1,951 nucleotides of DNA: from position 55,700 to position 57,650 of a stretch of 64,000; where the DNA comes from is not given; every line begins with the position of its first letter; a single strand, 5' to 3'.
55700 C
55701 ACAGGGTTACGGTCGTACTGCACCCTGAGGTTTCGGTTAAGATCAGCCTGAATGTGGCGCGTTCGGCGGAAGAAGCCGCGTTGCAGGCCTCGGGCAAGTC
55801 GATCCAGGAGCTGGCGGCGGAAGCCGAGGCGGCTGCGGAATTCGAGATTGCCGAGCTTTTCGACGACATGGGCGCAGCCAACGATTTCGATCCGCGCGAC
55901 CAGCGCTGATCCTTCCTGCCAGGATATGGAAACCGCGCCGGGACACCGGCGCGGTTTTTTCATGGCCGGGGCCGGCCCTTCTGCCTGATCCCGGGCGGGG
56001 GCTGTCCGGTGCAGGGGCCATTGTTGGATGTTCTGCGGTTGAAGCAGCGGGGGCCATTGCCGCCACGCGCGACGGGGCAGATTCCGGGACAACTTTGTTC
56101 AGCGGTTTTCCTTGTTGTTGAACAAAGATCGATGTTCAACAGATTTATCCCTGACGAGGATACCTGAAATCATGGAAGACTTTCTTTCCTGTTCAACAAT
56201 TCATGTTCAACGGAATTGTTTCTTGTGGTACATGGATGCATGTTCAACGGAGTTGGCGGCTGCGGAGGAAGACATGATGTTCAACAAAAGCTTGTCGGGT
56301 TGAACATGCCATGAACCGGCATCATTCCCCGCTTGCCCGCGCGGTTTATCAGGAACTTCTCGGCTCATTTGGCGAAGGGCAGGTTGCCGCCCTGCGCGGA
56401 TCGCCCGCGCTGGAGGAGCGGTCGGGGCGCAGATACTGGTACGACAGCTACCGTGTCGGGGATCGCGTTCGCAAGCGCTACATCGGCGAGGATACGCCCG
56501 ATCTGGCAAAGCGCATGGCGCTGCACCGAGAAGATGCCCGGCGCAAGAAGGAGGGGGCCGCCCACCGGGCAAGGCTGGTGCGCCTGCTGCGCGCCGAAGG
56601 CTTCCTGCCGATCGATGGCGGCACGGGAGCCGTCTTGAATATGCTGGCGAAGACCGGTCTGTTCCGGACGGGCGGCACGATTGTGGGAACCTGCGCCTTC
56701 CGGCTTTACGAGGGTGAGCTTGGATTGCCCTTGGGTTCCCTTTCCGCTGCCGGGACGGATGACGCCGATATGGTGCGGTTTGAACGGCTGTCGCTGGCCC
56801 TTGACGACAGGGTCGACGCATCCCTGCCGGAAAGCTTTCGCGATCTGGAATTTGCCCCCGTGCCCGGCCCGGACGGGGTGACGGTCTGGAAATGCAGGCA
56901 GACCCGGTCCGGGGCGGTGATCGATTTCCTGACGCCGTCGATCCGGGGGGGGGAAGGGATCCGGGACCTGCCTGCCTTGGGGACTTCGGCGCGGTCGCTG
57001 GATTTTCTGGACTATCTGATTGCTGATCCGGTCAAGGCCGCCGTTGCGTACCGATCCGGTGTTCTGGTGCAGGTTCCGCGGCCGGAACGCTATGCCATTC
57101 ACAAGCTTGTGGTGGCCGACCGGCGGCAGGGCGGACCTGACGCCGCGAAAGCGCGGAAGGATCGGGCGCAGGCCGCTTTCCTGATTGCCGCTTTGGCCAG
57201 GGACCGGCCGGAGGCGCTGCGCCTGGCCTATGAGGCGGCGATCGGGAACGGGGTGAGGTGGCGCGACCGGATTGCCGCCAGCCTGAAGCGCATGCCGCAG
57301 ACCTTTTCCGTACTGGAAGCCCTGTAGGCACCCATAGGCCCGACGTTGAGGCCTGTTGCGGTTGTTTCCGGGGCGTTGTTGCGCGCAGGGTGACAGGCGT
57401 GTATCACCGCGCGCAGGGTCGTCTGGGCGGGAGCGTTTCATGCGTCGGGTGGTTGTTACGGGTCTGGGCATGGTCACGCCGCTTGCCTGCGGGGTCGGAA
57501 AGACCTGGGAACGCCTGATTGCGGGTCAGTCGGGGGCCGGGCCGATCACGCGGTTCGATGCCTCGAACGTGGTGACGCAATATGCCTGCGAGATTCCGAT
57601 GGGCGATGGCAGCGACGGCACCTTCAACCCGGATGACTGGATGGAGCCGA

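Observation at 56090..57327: Seven (A)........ octamers packed into 190 bp of AT-rich DNA in front of a stand-alone GSU2403-like nucleotidyltransferase-fold gene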

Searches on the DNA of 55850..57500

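Call 77: search_rna_families(source=window, start=55850, end=57500, threshold=evalue, max_evalue=1)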
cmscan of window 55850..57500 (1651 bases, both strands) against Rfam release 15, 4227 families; matches with E-value up to 1: 3.
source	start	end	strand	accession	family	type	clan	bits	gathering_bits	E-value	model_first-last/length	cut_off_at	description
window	56188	56250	+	RF03362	mir-9436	Gene; miRNA;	-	22.5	80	0.14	1-66/66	no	mir-9436 microRNA precursor family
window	55926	55990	+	RF02599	BASRCI408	Gene; sRNA;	-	19.9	398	0.014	1-435/435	no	Brucella sRNA CI408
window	55931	55956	+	RF02243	Xoo8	Gene; sRNA;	-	12.6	90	0.94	23-48/323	no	Proteobacterial sRNA Xoo8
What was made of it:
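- There is no Rfam match near a gathering score (call 77).
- Tried and rejected: Rfam: nothing near a gathering score (call 77).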

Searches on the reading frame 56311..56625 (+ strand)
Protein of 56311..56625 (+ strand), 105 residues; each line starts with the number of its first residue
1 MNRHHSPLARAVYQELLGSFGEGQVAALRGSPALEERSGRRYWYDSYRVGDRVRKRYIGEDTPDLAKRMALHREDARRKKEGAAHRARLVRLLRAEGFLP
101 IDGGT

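Call 17: search_protein_families(library=pfam, proteins=[window:56311-56625:+], max_evalue=10)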
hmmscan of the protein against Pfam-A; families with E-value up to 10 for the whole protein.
window:56311-56625:+ (105 aa): 1 family
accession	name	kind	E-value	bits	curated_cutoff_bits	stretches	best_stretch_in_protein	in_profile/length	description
PF01541.30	GIY-YIG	-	0.17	12.6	22.6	1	47-81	5-39/78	GIY-YIG catalytic domain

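Call 40: search_protein_representatives(alignment_id=A2)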
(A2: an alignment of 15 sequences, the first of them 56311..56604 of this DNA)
Query: 15 sequences, 98 profile positions. Proteins with E-value up to 0.001 (for the whole library): 331; up to 1e-10: 131; up to 1e-30: 10. The best 150 are listed.
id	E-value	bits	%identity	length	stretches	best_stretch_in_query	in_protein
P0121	1.6e-36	140.6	-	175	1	1-98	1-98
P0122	1.4e-34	134.4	-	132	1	1-98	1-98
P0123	3.5e-34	133.1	-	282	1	2-97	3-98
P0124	8.1e-34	131.9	-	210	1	1-97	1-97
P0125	1.3e-33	131.3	-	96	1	1-88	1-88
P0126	3.7e-33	129.8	-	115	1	1-98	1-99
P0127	8.8e-33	128.6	-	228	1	2-98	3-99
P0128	1.4e-32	127.9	-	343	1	2-97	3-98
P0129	2.5e-32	127.1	-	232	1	4-98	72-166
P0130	1.6e-31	124.5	-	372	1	4-98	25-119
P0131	2.9e-30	120.5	-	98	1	3-95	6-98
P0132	3.6e-30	120.2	-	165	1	17-97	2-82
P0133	7.5e-30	119.2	-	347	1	4-98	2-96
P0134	8.8e-30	119.0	-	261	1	2-98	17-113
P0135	9.6e-30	118.9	-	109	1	2-82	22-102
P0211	8.5e-15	70.9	-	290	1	9-89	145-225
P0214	1.1e-14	70.6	-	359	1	9-89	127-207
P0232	8.4e-13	64.5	-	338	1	2-96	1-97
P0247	3.0e-11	59.5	-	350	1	9-98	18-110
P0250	8.4e-11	58.1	-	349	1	8-98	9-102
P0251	8.5e-11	58.1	-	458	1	9-95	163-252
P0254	1.7e-10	57.2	-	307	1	8-98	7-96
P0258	6.4e-10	55.3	-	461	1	10-95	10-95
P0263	1.4e-09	54.2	-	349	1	1-97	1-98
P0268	9.6e-09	51.5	-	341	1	8-97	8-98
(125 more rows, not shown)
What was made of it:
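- Closest known: GSU2403 family / Pfam PF12281 NTP_transf_8. Different: The N-terminal YWY domain marks a narrow, mostly alphaproteobacterial subgroup: 331 clusters at 50% identity (call 40).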

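Call 41: search_protein_families(library=pfam, proteins=[P0251, P0258, P0214, P0211, P0232, P0247, P0250, P0263, P0268, P0254], max_evalue=0.01)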
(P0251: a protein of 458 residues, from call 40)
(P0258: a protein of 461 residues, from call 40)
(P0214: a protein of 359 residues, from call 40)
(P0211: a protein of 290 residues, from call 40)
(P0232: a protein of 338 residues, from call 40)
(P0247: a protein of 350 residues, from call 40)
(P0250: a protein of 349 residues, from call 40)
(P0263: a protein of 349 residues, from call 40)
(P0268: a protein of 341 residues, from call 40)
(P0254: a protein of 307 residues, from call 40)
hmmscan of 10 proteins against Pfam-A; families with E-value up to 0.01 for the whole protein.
P0251 (458 aa): 3 families
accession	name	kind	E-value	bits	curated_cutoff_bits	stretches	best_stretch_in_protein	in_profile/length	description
PF12281.14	NTP_transf_8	-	1.6e-31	110.4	26.3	2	355-431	138-216/218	Nucleotidyltransferase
PF10544.15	T5orf172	-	1.8e-08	35.2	20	1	4-89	3-97/101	T5orf172 domain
PF13455.12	MUG113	-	0.00042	21.3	22.3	1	16-89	1-70/73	Meiotically up-regulated gene 113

P0258 (461 aa): 1 family
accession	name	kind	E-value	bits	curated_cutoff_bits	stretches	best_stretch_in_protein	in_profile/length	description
PF12281.14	NTP_transf_8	-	1.8e-42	146.2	26.3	1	105-306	3-215/218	Nucleotidyltransferase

P0214 (359 aa): 0 families

P0211 (290 aa): 0 families

P0232 (338 aa): 1 family
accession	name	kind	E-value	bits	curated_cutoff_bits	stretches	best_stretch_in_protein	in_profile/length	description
PF12281.14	NTP_transf_8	-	1.8e-54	185.4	26.3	1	106-309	3-215/218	Nucleotidyltransferase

P0247 (350 aa): 1 family
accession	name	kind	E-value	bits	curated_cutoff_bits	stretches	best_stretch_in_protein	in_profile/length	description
PF12281.14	NTP_transf_8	-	2.6e-56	191.5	26.3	1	116-323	2-216/218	Nucleotidyltransferase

P0250 (349 aa): 1 family
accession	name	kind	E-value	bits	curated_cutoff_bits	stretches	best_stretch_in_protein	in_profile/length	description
PF12281.14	NTP_transf_8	-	1.9e-60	205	26.3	1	108-315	2-216/218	Nucleotidyltransferase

P0263 (349 aa): 1 family
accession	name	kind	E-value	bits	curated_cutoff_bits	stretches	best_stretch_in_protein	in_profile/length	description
PF12281.14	NTP_transf_8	-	2.7e-21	77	26.3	2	188-303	96-216/218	Nucleotidyltransferase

P0268 (341 aa): 1 family
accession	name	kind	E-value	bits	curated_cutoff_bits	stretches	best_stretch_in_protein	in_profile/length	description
PF12281.14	NTP_transf_8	-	1.8e-55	188.7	26.3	1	105-310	2-217/218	Nucleotidyltransferase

P0254 (307 aa): 1 family
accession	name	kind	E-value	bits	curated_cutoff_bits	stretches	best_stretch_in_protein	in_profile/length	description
PF12281.14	NTP_transf_8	-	1.3e-22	81.3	26.3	1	102-306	2-216/218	Nucleotidyltransferase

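Call 79: search_solved_structures(query=A2, max_evalue=10, show_alignments=3)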
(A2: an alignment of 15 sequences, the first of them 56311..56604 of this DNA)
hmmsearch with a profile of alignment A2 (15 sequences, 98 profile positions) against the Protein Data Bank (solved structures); distinct sequences matched with E-value up to 10: 1.
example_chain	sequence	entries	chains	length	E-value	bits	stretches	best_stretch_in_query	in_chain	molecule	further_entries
1z6o_A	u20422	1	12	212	0.38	14.3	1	8-85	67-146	Ferritin light chain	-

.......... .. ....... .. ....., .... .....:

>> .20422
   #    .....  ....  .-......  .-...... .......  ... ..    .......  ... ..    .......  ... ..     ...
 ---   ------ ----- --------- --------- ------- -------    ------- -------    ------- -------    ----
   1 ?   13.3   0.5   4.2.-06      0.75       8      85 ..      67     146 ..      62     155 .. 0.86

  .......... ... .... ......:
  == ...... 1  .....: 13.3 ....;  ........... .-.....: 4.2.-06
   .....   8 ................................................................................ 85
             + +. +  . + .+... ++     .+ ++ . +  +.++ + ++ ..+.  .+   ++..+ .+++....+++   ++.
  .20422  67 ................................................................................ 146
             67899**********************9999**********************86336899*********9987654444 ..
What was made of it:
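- On Integrase arm-type DNA-binding domain (e.g. PF13356-like, P4/HPI integrases): There is no Pfam or PDB sequence match (calls 17, 79).
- No sequence-level link exists (calls 17, 79).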
